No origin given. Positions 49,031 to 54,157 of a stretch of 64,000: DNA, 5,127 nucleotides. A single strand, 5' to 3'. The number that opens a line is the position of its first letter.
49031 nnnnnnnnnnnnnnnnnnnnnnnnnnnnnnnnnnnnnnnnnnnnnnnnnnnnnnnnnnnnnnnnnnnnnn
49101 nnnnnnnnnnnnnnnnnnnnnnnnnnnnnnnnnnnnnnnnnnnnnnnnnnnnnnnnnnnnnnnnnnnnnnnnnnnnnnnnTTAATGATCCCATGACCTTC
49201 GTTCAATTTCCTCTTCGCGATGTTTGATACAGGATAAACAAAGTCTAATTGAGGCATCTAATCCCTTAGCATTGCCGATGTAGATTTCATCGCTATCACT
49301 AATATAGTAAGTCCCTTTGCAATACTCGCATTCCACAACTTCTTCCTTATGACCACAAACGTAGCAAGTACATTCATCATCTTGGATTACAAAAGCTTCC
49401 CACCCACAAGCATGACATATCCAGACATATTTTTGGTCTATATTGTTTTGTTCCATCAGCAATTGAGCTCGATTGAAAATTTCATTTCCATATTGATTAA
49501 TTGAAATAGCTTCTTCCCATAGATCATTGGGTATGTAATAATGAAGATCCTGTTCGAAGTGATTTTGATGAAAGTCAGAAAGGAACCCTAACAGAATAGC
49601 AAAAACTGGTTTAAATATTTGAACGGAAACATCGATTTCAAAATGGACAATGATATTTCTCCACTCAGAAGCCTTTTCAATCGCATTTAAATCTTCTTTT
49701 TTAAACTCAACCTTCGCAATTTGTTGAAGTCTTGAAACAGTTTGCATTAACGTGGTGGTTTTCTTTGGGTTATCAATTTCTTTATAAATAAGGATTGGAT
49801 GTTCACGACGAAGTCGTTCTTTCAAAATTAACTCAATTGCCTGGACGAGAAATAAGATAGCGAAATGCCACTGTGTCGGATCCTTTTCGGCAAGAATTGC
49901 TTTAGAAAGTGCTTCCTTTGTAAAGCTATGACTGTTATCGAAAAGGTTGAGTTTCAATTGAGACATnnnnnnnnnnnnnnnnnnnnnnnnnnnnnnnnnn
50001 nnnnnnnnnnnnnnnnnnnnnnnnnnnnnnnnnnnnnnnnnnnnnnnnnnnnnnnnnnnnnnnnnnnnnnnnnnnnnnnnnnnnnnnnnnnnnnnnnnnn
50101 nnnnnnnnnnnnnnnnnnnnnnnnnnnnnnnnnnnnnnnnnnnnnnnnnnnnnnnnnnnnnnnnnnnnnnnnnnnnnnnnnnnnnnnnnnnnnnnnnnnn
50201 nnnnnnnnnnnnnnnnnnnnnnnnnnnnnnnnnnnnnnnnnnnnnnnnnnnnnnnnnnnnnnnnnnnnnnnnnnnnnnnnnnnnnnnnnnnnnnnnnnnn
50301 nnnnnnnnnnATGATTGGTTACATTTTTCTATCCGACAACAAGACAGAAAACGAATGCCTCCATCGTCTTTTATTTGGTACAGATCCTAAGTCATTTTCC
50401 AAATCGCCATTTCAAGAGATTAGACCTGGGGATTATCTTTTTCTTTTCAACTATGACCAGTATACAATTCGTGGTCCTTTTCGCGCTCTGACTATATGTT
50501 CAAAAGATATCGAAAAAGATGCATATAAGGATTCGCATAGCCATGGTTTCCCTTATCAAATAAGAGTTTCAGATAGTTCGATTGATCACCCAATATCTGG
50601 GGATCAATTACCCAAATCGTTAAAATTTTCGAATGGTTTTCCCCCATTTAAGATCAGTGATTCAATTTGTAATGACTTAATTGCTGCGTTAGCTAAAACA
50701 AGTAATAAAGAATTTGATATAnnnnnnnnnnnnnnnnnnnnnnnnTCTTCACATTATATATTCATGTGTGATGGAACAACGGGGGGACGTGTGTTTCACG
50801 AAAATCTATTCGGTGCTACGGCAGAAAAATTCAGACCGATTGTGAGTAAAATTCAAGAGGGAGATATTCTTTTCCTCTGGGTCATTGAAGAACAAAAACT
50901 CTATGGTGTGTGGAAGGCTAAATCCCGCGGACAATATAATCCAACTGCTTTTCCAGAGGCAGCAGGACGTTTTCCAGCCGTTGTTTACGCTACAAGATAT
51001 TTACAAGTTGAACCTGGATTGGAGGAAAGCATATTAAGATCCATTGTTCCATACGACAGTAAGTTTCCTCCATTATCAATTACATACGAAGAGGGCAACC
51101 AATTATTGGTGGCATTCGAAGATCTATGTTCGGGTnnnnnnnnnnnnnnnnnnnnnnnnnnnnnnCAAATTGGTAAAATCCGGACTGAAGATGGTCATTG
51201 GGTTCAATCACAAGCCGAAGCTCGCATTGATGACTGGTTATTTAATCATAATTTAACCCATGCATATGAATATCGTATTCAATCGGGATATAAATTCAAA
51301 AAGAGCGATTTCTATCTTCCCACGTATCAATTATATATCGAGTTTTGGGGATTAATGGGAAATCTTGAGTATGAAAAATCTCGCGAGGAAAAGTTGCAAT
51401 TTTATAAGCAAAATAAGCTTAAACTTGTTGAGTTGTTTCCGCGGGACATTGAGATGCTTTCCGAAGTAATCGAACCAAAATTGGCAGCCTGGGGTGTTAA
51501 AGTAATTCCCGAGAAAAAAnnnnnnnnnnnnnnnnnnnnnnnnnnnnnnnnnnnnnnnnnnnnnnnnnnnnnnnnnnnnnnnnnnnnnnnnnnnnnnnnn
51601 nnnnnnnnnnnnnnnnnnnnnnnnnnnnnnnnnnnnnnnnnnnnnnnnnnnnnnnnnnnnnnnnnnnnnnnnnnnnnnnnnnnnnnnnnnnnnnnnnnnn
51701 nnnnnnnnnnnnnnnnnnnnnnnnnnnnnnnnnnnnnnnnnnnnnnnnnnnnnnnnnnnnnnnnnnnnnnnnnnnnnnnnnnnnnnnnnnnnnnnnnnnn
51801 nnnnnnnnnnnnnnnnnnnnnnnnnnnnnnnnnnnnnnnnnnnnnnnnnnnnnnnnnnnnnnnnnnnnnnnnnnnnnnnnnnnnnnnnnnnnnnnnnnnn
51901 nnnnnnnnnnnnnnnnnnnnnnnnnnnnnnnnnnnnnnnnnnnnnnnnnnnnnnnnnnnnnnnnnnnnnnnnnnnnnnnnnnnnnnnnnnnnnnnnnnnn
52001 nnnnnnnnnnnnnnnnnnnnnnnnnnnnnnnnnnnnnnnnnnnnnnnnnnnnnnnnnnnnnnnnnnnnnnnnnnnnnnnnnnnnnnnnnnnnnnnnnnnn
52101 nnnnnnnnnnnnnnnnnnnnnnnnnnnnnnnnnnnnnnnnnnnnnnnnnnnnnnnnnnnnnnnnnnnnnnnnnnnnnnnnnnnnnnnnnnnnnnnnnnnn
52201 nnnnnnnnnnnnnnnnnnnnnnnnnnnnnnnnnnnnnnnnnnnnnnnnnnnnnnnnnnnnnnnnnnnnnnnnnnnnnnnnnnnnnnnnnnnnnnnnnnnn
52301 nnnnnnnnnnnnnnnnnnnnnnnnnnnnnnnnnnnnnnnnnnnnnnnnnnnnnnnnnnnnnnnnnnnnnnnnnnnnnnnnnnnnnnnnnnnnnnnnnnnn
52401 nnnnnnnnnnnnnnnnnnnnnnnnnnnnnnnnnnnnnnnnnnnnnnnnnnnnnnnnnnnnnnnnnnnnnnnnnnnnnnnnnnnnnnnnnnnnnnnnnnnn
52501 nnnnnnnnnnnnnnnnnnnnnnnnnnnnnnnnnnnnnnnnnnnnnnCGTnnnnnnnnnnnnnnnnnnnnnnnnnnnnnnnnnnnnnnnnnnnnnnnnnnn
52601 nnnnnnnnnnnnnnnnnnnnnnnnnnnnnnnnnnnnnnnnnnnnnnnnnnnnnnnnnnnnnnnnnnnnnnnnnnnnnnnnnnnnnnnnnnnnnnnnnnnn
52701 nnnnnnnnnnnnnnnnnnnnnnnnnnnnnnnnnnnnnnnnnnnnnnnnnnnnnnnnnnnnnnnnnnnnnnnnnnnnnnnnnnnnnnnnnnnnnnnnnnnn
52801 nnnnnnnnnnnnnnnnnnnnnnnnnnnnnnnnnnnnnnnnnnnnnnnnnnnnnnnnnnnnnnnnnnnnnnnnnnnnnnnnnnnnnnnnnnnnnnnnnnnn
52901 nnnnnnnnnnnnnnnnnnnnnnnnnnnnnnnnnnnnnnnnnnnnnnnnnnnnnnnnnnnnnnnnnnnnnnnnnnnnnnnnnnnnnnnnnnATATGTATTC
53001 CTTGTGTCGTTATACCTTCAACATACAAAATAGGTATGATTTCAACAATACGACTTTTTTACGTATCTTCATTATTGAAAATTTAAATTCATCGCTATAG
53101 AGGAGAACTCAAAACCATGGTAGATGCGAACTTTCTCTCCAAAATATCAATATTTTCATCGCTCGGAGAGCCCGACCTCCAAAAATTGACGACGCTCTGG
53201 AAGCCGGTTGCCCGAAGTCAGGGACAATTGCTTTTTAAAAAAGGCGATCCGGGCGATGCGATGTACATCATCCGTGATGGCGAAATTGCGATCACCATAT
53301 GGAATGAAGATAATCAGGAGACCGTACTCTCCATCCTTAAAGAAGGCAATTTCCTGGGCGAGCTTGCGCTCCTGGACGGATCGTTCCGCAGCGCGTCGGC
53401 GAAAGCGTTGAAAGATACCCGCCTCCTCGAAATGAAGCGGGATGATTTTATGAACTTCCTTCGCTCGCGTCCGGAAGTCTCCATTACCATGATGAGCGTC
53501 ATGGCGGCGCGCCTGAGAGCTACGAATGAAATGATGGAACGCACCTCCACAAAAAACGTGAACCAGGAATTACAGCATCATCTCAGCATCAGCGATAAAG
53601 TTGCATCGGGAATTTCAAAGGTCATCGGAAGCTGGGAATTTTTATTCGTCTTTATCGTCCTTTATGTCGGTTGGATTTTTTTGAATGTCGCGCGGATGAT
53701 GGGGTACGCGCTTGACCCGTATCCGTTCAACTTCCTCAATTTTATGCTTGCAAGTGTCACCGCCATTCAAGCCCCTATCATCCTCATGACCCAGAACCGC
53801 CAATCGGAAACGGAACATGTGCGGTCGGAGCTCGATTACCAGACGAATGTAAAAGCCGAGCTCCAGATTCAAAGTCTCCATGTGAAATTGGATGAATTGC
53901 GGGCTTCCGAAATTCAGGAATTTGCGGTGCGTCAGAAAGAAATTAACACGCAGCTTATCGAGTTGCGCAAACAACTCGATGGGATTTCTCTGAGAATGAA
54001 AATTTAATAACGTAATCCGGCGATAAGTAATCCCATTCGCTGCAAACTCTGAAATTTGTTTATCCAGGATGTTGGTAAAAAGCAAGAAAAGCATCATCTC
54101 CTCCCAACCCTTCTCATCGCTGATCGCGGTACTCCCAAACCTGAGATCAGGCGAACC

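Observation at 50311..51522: Tandem DCD-DCD-nuclease: candidate new modification-dependent restriction enzyme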

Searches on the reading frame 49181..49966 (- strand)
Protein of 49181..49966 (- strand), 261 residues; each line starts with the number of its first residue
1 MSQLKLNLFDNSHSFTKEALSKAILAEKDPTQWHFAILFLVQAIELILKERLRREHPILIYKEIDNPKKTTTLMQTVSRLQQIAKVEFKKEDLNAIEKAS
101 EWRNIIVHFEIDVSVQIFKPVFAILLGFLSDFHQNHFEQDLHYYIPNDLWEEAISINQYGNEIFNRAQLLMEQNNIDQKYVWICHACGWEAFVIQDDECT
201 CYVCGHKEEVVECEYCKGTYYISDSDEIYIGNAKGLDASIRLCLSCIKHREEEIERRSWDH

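Call 3: search_protein_families(library=pfam, proteins=[window:49181-49966:-], max_evalue=1)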
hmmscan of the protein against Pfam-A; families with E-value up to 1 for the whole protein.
window:49181-49966:- (261 aa): 1 family
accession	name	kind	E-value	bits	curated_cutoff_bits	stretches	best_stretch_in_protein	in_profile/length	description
PF12358.13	DUF3644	-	3.7e-06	27.1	27.6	1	37-142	30-139/183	Domain of unknown function (DUF3644)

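Call 4: search_protein_families(library=padloc, proteins=[window:49181-49966:-], max_evalue=1)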
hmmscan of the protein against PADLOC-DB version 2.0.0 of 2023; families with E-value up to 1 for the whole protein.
window:49181-49966:- (261 aa): 5 families
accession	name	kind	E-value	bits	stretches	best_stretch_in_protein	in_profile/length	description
PDLC05059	PDC-S64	-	2.1e-20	71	1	4-246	2-267/339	-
PDLC04162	HEC-08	-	1.9e-07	28.5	1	8-224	19-257/358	-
PDLC01688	DUF3644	-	3.9e-07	28.3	1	30-109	27-112/149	DUF3644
PDLC04952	PDC-S19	-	0.00027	18.6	1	38-161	37-156/328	-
PDLC04947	PDC-S19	-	0.031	11.6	1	37-147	38-144/355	-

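Call 5: search_protein_families(library=ncbifam, proteins=[window:49181-49966:-], max_evalue=1)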
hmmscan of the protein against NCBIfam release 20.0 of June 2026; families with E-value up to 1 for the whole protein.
window:49181-49966:- (261 aa): 2 families
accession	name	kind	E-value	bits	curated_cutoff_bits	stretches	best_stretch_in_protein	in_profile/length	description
TIGR03670.1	rpoB_arch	equivalog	0.041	12.1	811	1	167-214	527-574/599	DNA-directed RNA polymerase subunit B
NF006335.0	PRK08565.1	equivalog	0.14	9.6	1402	1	174-213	1047-1087/1116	DNA-directed RNA polymerase subunit B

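Call 75: search_protein_families(library=phrogs, proteins=[window:49181-49966:-], max_evalue=0.01)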
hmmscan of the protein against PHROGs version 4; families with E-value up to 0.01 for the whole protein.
window:49181-49966:- (261 aa): 0 families

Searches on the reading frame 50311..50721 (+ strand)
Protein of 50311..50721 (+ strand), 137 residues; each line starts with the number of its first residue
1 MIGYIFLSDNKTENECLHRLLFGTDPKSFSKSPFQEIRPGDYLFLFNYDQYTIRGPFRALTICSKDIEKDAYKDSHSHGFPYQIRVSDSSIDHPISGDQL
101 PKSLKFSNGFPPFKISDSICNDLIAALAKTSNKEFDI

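Call 74: search_protein_families(library=pfam, proteins=[window:50311-50721:+], max_evalue=5)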
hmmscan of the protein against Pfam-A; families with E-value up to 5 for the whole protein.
window:50311-50721:+ (137 aa): 1 family
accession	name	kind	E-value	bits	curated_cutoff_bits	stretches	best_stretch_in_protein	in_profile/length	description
PF10539.14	Dev_Cell_Death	-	7.8e-16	58.5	27.8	1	3-103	2-99/126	Development and cell death domain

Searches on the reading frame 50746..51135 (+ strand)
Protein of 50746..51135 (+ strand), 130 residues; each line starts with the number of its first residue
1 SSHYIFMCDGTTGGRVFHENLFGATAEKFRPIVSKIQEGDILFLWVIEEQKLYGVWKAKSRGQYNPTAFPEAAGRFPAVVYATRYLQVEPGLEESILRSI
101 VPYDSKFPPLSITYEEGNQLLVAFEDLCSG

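Call 74: search_protein_families(library=pfam, proteins=[window:50746-51135:+], max_evalue=5)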
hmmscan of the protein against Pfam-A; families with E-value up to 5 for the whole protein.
window:50746-51135:+ (130 aa): 1 family
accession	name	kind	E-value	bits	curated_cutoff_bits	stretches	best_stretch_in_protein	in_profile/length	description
PF10539.14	Dev_Cell_Death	-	1.5e-18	67.2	27.8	1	4-104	3-105/126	Development and cell death domain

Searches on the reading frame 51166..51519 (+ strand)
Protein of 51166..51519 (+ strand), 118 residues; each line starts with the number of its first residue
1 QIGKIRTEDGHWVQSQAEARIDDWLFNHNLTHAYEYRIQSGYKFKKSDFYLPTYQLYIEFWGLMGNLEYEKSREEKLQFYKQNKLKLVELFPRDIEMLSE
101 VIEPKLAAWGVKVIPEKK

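Call 27: search_solved_structures(query=A2, max_evalue=10, show_alignments=3)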
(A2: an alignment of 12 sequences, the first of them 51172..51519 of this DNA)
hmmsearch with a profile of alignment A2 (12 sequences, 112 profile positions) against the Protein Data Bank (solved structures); distinct sequences matched with E-value up to 10: 0.

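Call 30: predict_structure(alignment_id=A2)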
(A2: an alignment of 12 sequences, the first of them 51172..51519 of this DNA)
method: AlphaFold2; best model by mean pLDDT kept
length: 116 residues; sequences in the alignment: 12
mean_pLDDT: 90.7   pTM: 0.83
mean pLDDT of the five models: 90.7, 89.9, 89.2, 88.8, 87.9
residues with pLDDT >= 90: 80; 70-90: 34; 50-70: 2; < 50: 0
segments of 3 or more residues with pLDDT < 50: none
pLDDT, mean of each block of 10 residues (from residue 1): 88 93 94 87 92 94 87 93 94 92 94 73
secondary structure, 60 per line:
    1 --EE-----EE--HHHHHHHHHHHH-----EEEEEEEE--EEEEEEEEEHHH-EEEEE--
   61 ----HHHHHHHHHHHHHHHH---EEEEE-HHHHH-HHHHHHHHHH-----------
elements in order: H14-25 E31-38 E41-49 E54-58 H65-80 E84-88 H90-94 H96-105

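Call 33: fold_search(model_id=the predicted structure, library=pdb)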
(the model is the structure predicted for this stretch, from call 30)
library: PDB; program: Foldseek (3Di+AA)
matches with E <= 10: 278; with E <= 0.001: 0
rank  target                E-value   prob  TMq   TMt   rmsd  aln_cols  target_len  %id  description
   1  3r3p_B                2.2e-02  1.00  0.63  0.73   3.3       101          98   15  Homing Endonuclease I-Bth0305I Catalytic Domain (released 2011-10-05)
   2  9g6k_L9               2.4e-02  0.99  0.63  0.18   5.7       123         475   10  LSU structure derived from the LSU sample of the mitoribosome from T. gondii. (released 2024-12-11)
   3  4oq2                  3.1e-02  0.75  0.40  0.19   8.0       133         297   13  5hmC specific restriction endonuclease PvuRTs1I (released 2014-03-12)
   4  6qcx_A                4.3e-02  0.18  0.27  0.06  17.9       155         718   15  Crystal structure of influenza B polymerase initiation state with capped 15-mer RNA primer (released 2019-06-05)
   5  6z1p_AS               6.5e-02  0.97  0.58  0.11   4.1       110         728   16  Structure of the mitochondrial ribosome from Tetrahymena thermophila (released 2020-06-24)
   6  6p4o_F                6.9e-02  0.94  0.49  0.14   6.4        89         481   21  Complex of XPB helicase with Bax1 endonuclease from Sulfurisphaera tokodaii at 3.15 Angstroms resolution (released 2020-06-03)
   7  3hrl                  6.9e-02  0.90  0.48  0.57   4.8       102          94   11  Crystal structure of a putative endonuclease-like protein (ngo0050) from neisseria gonorrhoeae (released 2009-06-30)
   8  5msg_A                9.1e-02  0.16  0.28  0.07  17.6       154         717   15  Influenza B polymerase bound to vRNA promoter and capped RNA primer (released 2017-02-08)
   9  4par_C                1.4e-01  0.66  0.46  0.21   7.8       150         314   16  The 5-Hydroxymethylcytosine-Specific Restriction Enzyme AbaSI in a Complex with Product-like DNA (released 2014-06-25)
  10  8iby_C                1.7e-01  0.54  0.42  0.09   7.5       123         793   10  Structure of R2 with 5'ORF (released 2023-09-20)
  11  8q3y_A                1.9e-01  0.47  0.43  0.15   7.8       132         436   11  Crystal structure of apo Can2 from Thermoanaerobacter brockii (released 2023-11-22)
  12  3k93                  1.9e-01  0.14  0.26  0.15  11.0       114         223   11  Crystal structure of phage related exonuclease (YP_719632.1) from HAEMOPHILUS SOMNUS 129PT at 2.15 A resolution (released 2009-11-03)
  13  1xmx                  2.2e-01  0.38  0.41  0.16   7.0       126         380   11  Crystal structure of protein VC1899 from Vibrio cholerae (released 2004-11-16)
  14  5epi_A                2.2e-01  0.11  0.28  0.07  18.1       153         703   14  CRYSTAL STRUCTURE OF INFLUENZA B POLYMERASE WITH BOUND 5' CRNA EXHIBITS A NOVEL DOMAIN ARRANGEMENT (released 2016-01-13)
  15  9v24_si               2.5e-01  0.11  0.21  0.21  12.0        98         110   13  Cryo- EM structure of 75S ribosome with A/P- & P/E- tRNAs from Entamoeba histolytica (released 2025-10-15)
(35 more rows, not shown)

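Call 74: search_protein_families(library=pfam, proteins=[window:51166-51519:+], max_evalue=5)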
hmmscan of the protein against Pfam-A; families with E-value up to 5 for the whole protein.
window:51166-51519:+ (118 aa): 0 families

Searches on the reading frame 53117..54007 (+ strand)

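Call 3: search_protein_families(library=pfam, proteins=[window:53117-54007:+], max_evalue=1)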
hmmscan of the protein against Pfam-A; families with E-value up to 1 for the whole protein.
window:53117-54007:+ (296 aa): 2 families
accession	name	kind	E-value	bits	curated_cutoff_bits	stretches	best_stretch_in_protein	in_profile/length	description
PF06210.16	DUF1003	-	9.6e-31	106.5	27.4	1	170-267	1-98/103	Protein of unknown function (DUF1003)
PF00027.35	cNMP_binding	-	3.8e-23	81.7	27.5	1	35-117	6-88/89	Cyclic nucleotide-binding domain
